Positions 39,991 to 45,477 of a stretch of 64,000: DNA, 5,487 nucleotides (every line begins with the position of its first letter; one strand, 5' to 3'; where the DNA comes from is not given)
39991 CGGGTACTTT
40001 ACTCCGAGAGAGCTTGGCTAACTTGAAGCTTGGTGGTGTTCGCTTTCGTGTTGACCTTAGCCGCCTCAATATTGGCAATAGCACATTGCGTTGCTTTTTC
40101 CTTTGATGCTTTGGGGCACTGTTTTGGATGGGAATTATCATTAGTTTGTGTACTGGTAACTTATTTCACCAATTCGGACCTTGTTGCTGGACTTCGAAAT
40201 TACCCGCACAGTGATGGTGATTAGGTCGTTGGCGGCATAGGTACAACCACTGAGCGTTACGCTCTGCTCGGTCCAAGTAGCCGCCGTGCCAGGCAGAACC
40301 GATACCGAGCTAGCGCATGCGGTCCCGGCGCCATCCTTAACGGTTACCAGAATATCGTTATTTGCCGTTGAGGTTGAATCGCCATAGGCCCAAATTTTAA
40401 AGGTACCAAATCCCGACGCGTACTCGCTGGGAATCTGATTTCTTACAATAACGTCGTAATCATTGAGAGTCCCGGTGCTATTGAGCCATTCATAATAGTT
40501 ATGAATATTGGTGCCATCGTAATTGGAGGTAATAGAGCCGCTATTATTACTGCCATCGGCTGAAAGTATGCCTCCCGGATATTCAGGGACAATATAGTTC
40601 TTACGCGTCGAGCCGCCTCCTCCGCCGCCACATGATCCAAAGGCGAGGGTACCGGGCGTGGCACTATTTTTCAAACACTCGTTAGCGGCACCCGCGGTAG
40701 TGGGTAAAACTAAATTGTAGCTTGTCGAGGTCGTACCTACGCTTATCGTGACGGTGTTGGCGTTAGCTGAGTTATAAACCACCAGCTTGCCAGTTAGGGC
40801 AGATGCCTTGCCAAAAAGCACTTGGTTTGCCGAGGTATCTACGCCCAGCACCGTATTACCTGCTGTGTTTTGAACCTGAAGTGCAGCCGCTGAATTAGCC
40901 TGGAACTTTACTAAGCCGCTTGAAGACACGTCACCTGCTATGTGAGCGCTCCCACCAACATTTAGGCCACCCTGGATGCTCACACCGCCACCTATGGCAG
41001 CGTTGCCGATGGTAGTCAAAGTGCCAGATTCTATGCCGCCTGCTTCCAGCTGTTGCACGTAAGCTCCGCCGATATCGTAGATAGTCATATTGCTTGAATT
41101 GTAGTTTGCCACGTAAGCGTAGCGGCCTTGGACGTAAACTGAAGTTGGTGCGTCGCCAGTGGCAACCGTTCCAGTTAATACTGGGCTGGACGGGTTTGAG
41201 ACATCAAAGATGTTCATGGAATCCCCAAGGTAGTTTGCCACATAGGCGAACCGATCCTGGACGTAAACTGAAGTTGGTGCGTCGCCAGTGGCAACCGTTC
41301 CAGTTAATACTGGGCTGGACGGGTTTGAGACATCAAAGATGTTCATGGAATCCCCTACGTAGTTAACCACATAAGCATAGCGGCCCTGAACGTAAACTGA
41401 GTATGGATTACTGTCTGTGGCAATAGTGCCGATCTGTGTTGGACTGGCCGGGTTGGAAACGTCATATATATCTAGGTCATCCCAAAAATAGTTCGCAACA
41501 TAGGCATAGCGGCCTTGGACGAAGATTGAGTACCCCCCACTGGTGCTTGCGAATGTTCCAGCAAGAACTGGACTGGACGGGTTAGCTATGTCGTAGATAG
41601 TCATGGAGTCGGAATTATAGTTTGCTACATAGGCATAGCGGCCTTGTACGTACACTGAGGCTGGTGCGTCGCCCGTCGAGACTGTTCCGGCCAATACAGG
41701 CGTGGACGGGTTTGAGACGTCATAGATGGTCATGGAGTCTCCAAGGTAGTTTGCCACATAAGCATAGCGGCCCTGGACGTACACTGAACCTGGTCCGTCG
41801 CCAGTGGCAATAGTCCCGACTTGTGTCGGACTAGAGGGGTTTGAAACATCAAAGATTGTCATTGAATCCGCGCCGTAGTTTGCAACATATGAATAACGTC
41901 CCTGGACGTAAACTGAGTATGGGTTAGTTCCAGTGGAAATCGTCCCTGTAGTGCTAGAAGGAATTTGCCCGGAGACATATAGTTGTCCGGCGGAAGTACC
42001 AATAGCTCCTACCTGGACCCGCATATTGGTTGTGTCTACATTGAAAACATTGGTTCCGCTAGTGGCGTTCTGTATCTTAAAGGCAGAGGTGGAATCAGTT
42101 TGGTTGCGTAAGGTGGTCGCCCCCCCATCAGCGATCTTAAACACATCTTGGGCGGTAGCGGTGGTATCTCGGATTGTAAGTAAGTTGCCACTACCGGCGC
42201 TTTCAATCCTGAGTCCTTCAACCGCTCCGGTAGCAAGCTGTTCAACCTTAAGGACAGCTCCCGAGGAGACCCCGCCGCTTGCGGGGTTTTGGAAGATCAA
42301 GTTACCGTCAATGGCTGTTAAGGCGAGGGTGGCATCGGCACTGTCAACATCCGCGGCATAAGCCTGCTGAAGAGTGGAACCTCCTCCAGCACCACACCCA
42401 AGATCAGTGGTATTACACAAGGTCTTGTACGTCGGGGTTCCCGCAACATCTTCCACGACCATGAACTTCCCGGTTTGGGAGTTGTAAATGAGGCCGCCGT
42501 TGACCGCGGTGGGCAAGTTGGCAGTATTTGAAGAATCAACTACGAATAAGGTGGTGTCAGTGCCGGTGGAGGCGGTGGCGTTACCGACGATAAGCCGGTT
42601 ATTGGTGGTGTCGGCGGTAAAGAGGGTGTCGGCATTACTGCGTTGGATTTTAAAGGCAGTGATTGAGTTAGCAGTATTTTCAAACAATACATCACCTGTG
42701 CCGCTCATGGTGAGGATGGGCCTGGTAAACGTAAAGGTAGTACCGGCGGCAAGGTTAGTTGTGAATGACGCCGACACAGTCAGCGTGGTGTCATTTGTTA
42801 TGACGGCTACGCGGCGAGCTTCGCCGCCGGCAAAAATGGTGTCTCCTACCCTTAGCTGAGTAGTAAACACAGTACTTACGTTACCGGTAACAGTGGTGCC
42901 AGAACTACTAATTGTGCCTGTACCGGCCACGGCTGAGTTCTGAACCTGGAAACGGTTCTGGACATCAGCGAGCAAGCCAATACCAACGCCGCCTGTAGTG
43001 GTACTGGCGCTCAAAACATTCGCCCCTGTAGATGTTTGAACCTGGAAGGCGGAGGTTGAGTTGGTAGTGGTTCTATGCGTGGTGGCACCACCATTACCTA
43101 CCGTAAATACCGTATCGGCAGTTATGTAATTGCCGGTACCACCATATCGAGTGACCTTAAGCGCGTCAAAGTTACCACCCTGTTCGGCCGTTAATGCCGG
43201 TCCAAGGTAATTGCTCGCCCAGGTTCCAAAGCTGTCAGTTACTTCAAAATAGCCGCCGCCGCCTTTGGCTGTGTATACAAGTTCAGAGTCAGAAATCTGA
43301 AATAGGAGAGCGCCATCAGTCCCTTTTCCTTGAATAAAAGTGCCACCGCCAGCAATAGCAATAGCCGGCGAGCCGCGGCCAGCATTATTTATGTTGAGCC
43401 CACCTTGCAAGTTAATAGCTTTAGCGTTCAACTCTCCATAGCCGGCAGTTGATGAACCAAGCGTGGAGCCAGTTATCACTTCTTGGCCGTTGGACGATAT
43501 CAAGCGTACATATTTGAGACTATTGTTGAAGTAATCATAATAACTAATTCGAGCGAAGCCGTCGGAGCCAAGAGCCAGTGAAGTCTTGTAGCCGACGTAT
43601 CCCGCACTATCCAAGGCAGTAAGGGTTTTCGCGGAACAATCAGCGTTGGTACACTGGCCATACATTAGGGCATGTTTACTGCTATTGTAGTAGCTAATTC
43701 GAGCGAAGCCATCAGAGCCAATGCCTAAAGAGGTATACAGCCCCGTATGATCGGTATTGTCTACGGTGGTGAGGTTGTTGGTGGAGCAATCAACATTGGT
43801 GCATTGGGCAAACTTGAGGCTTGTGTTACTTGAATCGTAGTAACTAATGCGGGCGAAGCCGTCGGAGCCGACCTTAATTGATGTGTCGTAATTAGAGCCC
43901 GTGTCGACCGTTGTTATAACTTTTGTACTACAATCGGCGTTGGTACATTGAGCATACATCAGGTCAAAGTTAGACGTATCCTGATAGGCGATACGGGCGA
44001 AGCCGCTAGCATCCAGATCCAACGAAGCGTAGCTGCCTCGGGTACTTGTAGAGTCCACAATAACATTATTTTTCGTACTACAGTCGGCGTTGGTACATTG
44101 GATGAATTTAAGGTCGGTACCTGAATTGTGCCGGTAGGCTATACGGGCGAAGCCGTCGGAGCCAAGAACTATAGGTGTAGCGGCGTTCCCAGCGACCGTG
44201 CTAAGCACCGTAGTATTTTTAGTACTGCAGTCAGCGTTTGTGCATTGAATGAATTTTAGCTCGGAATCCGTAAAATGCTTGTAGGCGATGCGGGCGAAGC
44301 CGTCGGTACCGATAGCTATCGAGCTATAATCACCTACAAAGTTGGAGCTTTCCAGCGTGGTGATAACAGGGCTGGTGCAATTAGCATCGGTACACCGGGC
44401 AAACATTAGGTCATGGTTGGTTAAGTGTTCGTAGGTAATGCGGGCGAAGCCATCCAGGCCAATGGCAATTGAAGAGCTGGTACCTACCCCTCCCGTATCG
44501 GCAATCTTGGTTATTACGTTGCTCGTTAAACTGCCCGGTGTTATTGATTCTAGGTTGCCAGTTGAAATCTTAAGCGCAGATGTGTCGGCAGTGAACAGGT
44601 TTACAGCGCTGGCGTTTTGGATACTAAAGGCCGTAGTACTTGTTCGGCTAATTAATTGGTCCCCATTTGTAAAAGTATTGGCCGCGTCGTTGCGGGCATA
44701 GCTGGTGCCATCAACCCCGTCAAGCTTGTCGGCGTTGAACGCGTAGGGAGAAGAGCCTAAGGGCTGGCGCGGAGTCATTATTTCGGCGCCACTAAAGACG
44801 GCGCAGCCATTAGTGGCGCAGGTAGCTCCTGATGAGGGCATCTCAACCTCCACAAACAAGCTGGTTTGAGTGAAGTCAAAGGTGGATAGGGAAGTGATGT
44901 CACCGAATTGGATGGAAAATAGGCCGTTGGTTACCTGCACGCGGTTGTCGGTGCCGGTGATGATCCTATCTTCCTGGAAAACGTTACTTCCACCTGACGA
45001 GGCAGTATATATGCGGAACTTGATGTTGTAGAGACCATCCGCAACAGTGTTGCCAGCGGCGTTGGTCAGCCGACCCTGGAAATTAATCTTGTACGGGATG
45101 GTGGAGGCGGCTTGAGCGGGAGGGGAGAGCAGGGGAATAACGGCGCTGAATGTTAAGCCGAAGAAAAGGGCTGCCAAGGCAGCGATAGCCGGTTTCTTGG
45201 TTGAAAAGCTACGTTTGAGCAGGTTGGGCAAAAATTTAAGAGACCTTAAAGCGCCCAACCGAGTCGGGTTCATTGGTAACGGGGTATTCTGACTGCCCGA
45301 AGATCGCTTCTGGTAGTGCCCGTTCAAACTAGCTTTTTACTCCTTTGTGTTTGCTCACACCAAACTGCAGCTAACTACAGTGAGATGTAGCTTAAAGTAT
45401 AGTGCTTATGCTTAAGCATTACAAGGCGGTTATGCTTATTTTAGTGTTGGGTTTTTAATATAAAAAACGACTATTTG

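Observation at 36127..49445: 13-kb locus of four giant repeat-built surface proteins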

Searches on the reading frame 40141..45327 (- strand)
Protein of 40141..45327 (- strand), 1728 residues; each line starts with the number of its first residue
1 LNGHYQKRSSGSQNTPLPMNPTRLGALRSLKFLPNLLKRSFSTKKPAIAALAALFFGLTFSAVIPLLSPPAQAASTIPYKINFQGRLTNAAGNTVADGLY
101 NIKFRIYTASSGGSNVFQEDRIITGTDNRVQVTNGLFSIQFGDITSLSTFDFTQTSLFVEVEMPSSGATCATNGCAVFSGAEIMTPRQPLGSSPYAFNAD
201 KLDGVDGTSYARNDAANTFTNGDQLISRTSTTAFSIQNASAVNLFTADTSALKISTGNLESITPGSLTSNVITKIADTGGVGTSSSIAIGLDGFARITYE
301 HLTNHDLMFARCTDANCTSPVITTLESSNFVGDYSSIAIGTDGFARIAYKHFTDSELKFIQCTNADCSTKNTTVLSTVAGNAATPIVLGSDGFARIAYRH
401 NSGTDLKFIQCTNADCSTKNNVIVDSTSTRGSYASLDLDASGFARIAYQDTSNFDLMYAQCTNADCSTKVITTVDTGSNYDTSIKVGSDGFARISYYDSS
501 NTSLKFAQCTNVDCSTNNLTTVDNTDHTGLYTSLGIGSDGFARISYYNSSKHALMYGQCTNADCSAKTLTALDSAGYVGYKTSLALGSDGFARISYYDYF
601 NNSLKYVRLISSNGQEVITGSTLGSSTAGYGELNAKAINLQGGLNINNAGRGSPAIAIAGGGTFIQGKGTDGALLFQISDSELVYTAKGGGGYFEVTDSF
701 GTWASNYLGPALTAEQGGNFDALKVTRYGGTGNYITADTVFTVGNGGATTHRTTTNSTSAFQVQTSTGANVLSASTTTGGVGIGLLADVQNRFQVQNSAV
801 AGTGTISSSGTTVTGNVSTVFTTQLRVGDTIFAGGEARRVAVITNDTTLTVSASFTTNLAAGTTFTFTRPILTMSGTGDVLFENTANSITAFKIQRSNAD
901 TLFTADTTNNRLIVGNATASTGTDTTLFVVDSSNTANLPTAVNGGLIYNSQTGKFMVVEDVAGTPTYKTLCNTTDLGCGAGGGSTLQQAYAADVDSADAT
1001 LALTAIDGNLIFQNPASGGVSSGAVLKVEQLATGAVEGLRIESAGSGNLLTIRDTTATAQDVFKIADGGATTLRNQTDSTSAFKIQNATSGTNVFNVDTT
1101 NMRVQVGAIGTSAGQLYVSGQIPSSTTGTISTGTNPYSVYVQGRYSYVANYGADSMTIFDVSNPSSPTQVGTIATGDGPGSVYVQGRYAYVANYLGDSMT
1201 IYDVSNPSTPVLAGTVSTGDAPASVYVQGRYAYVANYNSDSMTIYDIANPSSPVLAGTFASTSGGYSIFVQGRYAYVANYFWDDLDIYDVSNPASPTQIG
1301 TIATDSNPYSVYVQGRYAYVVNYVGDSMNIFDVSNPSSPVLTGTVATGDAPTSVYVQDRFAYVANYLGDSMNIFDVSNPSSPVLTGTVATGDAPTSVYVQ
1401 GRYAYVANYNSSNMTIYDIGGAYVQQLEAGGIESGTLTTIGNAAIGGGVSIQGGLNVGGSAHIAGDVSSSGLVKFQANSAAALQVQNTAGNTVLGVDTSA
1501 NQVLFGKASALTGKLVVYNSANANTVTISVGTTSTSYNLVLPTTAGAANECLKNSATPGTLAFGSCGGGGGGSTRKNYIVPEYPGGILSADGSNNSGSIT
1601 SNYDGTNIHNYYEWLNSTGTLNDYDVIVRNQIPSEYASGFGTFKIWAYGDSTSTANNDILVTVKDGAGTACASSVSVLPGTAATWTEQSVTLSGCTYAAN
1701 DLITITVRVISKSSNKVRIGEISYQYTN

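Call 4: search_protein_families(library=pfam, proteins=[window:40141-45327:-], max_evalue=0.01)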
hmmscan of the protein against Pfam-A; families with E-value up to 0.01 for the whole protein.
window:40141-45327:- (1728 aa): 5 families
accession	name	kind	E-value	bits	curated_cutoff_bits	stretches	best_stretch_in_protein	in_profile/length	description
PF08309.17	LVIVD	-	1.9e-42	142.8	20.2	6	1267-1304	6-42/42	LVIVD repeat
PF05694.17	SBP56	-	9.7e-18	64.6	34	1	1354-1392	311-349/453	56kDa selenium binding protein (SBP56)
PF10282.15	Lactonase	-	5.1e-15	56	21.7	2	1182-1249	249-322/344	Lactonase, 7-bladed beta-propeller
PF15935.10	RnlA_toxin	-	4e-06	27.4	27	0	1180-1200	63-83/87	RNase LS, bacterial toxin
PF04606.18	Ogr_Delta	-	8.1e-06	26.1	26.3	0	541-570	10-39/47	Ogr/Delta-like zinc finger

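Call 18: find_homologous_proteins(query=window:40141-45327:-, max_evalue=0.00001)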
Query window:40141-45327:- (1728 aa): 218 proteins with E <= 0.00001 among 8000 candidates; the best 120 are listed.
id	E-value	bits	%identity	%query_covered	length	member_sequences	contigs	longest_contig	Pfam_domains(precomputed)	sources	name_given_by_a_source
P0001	0.0e+0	3745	100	100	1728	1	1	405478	PF10282.16,PF05694.18,PF08309.18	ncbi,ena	-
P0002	0.0e+0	1023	52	24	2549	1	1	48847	PF13229.13,PF05694.18,PF08309.18,PF05048.20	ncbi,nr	ncbi:MAG TPA: right-handed parallel beta-helix repeat-containing protein [Candidatus Saccharimonadal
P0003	2.0e-279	949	46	20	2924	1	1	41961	PF13385.14,PF25788.3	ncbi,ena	-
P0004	5.4e-245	835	71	15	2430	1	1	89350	PF05694.18,PF03736.23,PF08309.18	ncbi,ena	-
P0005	1.3e-244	833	46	15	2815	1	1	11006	PF02018.24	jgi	-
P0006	6.8e-223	761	35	36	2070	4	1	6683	PF08309.18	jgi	jgi:hypothetical protein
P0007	8.4e-196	672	44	22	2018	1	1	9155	-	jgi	jgi:hypothetical protein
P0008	2.2e-178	614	54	20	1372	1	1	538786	PF13229.13,PF05048.20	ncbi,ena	-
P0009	2.9e-174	600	44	32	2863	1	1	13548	PF10983.14,PF13229.13,PF17170.11,PF01436.28,PF05048.20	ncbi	-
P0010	3.3e-171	590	37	20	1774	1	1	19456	PF00801.27,PF19410.6,PF18911.7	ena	-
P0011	3.6e-169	583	43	19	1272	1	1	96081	PF23197.2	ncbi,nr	ncbi:MAG: hypothetical protein Q8P11_03930 [bacterium]|nr:hypothetical protein [bacterium]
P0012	2.4e-157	544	34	39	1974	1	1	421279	PF10282.16,PF05694.18,PF08309.18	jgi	jgi:hypothetical protein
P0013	3.6e-155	537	37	30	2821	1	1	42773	PF13229.13,PF12708.13,PF05048.20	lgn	-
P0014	5.1e-143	497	51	24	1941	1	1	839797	PF13229.13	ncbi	-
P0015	8.0e-140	486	47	20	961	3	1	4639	-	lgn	-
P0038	2.9e-107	378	32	24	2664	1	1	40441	PF24996.1,PF13964.13,PF24681.2,PF13415.13,PF02018.24,PF24981.2,PF01344.32,PF25210.2,PF08309.18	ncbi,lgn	-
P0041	3.0e-102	362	38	13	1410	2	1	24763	PF08309.18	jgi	jgi:hypothetical protein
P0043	5.0e-99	351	33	36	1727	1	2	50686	PF05694.18,PF08309.18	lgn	-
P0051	3.0e-92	328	35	30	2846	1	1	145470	PF13884.12,PF08309.18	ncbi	-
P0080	2.1e-80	289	41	25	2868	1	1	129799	PF08309.18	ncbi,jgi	ncbi:MAG TPA: hypothetical protein VGH44_00845 [Candidatus Saccharimonadia bacterium]|jgi:hypothetic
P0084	1.2e-78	283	31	21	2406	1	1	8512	PF09826.16,PF08309.18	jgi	jgi:hypothetical protein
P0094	3.2e-72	262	40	19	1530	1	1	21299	PF05694.18,PF08309.18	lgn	-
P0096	5.9e-72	261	37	25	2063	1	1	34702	PF08309.18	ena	-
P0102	5.4e-68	248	35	13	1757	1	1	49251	PF24681.2,PF01344.32,PF08309.18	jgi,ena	-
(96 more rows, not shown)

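Call 25: search_protein_families(library=ncbifam, proteins=[window:40141-45327:-], max_evalue=0.01)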
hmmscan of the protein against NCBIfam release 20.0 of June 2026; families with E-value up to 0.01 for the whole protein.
window:40141-45327:- (1728 aa): 1 family
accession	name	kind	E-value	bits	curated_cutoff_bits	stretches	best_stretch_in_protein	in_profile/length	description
NF007241.0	PRK09678.1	equivalog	3.3e-05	24.2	116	0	491-520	12-41/72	DNA-binding transcriptional regulator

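Call 75: search_protein_families(library=phrogs, proteins=[window:40141-45327:-], max_evalue=0.001)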
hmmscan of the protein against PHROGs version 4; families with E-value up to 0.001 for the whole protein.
window:40141-45327:- (1728 aa): 2 families
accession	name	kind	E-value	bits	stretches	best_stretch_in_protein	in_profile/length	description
phrog_22523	-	unknown function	4.3e-30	105.9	2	1226-1423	27-235/309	-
phrog_19989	-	unknown function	4.9e-05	23.7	0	1223-1421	87-306/331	-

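Call 77: find_encoding_contigs(protein=P0004, flank=10000, max_places=3)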
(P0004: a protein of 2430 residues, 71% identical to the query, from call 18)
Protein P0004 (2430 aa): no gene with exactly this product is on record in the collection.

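Call 78: find_encoding_contigs(protein=P0002, flank=10000, max_places=3)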
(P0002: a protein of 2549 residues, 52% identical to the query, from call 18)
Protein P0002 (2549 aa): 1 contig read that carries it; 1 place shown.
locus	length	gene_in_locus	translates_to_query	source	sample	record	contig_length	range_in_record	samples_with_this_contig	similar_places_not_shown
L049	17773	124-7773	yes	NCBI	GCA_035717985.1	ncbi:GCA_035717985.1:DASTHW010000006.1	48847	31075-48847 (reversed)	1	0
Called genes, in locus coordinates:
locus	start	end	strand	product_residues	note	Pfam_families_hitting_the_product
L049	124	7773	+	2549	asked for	PF05048:NosD, PF13229:Beta_helix, PF05048:NosD, PF13229:Beta_helix, PF05694:SBP56 (faint), PF08309:LVIVD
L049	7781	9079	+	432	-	-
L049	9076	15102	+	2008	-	PF01344:Kelch_1 (faint), PF07646:Kelch_2 (faint), PF13415:Beta-prop_FBX42 (faint), PF24681:Kelch_KLHDC2_KLHL20_DRC7 (faint), PF24981:Beta-prop_ATRN-LZTR1 (faint)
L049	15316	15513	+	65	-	-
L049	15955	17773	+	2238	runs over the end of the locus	PF08309:LVIVD, PF25210:Kelch_FKB95 (faint), PF01344:Kelch_1 (faint), PF24681:Kelch_KLHDC2_KLHL20_DRC7, PF05048:NosD, PF13229:Beta_helix, PF05048:NosD, PF13229:Beta_helix (weak)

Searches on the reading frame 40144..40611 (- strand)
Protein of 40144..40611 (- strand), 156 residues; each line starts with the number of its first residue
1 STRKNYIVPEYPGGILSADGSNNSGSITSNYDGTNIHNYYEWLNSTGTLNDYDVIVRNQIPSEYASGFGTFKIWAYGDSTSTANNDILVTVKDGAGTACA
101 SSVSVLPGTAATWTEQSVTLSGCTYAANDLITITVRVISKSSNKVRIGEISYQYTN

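Call 89: search_protein_families(library=pfam, proteins=[window:40144-40611:-], max_evalue=0.1)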
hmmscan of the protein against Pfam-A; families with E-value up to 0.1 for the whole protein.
seq(156 aa): 1 family
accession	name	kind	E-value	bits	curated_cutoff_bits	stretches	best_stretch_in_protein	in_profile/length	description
PF20734.2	PA2201_N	-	0.043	14.1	27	1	70-122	65-115/124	PA2201 N-terminal domain-like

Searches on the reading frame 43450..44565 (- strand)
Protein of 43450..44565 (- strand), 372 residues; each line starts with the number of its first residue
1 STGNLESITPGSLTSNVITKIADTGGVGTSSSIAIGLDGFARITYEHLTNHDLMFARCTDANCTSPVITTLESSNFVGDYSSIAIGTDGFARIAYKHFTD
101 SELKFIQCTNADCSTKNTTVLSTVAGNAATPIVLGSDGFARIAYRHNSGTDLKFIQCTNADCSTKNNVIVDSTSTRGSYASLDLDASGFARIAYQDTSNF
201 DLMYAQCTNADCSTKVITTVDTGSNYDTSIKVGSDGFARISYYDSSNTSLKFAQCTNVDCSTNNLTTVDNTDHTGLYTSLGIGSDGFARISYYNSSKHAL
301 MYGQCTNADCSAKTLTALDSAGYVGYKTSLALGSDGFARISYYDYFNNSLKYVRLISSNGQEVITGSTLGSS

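Call 71: predict_structure(alignment_id=A2)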
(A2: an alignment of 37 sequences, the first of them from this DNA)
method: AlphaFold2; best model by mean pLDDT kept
length: 372 residues; sequences in the alignment: 37
mean_pLDDT: 88.4   pTM: 0.88
mean pLDDT of the five models: 88.4, 87.9, 87.9, 87.4, 87.1
residues with pLDDT >= 90: 254; 70-90: 84; 50-70: 13; < 50: 21
segments of 3 or more residues with pLDDT < 50: 1-12, 364-372
pLDDT, mean of each block of 10 residues (from residue 1): 37 72 70 94 91 94 93 80 95 91 95 96 79 96 86 96 96 87 97 93 97 97 90 96 94 97 96 88 96 93 96 94 89 93 90 89 48 33
secondary structure, 60 per line:
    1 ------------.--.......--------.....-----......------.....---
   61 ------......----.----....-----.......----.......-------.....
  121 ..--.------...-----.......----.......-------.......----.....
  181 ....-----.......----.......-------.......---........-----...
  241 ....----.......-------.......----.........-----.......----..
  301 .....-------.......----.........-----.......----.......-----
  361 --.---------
elements in order: E16-22 E31-35 E41-46 E53-57 E67-72 E82-85 E91-97 E102-108 E116-122 E132-134 E140-146 E151-157 E165-171 E176-184 E190-196 E201-207 E215-221 E225-232 E238-244 E249-255 E263-269 E274-282 E288-294 E299-305 E313-319 E324-332 E338-344 E349-355

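Call 73: fold_search(model_id=the predicted structure, library=pdb)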
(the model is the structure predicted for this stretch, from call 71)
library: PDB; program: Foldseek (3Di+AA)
matches with E <= 10: 1047; with E <= 0.001: 534
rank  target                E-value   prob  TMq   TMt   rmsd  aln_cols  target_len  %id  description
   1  8q81                  1.3e-16  1.00  0.72  0.77   4.4       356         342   18  Photorhabdus laumondii lectin PLL3 in complex with alpha-methyl-fucoside (released 2025-03-05)
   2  6rgg_B                1.9e-16  1.00  0.72  0.78   6.1       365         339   17  Photorhabdus laumondii lectin PLL2 in complex with O-methylated PGL-1-derived disaccharide (released 2020-07-01)
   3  6rg2_A                3.6e-16  1.00  0.73  0.79   5.5       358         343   16  Photorhabdus laumondii lectin PLL2 in complex with 3-O-methyl-D-glucose (released 2020-07-01)
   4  5c9l                  5.0e-16  1.00  0.76  0.79   3.7       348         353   16  Crystal structure of native PLL lectin from Photorhabdus luminescens at 1.65 A resolution (released 2016-10-19)
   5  6rg2_B                5.2e-16  1.00  0.75  0.81   3.4       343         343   16  Photorhabdus laumondii lectin PLL2 in complex with 3-O-methyl-D-glucose (released 2020-07-01)
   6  6t96                  5.5e-16  1.00  0.72  0.77   5.4       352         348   18  Photorhabdus laumondii subsp. laumondii lectin PLL3 (released 2019-12-25)
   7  6rfz                  7.6e-16  1.00  0.71  0.77   5.8       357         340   16  Photorhabdus laumondii lectin PLL2 in complex with D-glucose (released 2020-07-01)
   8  8q83_B                9.9e-16  1.00  0.72  0.78   6.5       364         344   13  Photorhabdus laumondii lectin PLL5 in complex with alpha-methyl-fucoside (released 2025-03-05)
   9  8q7u                  1.0e-15  1.00  0.75  0.79   4.8       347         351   15  Photorhabdus laumondii lectin PLL in complex with alpha-methyl-fucoside (released 2025-03-05)
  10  6rgr                  1.3e-15  1.00  0.69  0.75   6.8       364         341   14  Photorhabdus asymbiotica lectin PHL in complex with L-rhamnose (released 2020-07-01)
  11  6flu_A                1.3e-15  1.00  0.68  0.72   7.4       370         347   14  Photorhabdus asymbiotica lectin (PHL) in complex with synthetic C-fucoside (released 2019-02-06)
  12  5mxg_A                2.2e-15  1.00  0.69  0.74   6.8       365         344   14  Photorhabdus asymbiotica lectin (PHL) in complex with blood group H trisaccharide (released 2017-08-09)
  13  8q83_C                3.2e-15  1.00  0.73  0.80   4.1       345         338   14  Photorhabdus laumondii lectin PLL5 in complex with alpha-methyl-fucoside (released 2025-03-05)
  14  5c9o                  4.0e-15  1.00  0.71  0.75   3.9       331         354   15  Crystal structure of recombinant PLL lectin from Photorhabdus luminescens at 1.5 A resolution (released 2016-10-19)
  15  8q83_A                4.2e-15  1.00  0.73  0.78   7.3       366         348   13  Photorhabdus laumondii lectin PLL5 in complex with alpha-methyl-fucoside (released 2025-03-05)
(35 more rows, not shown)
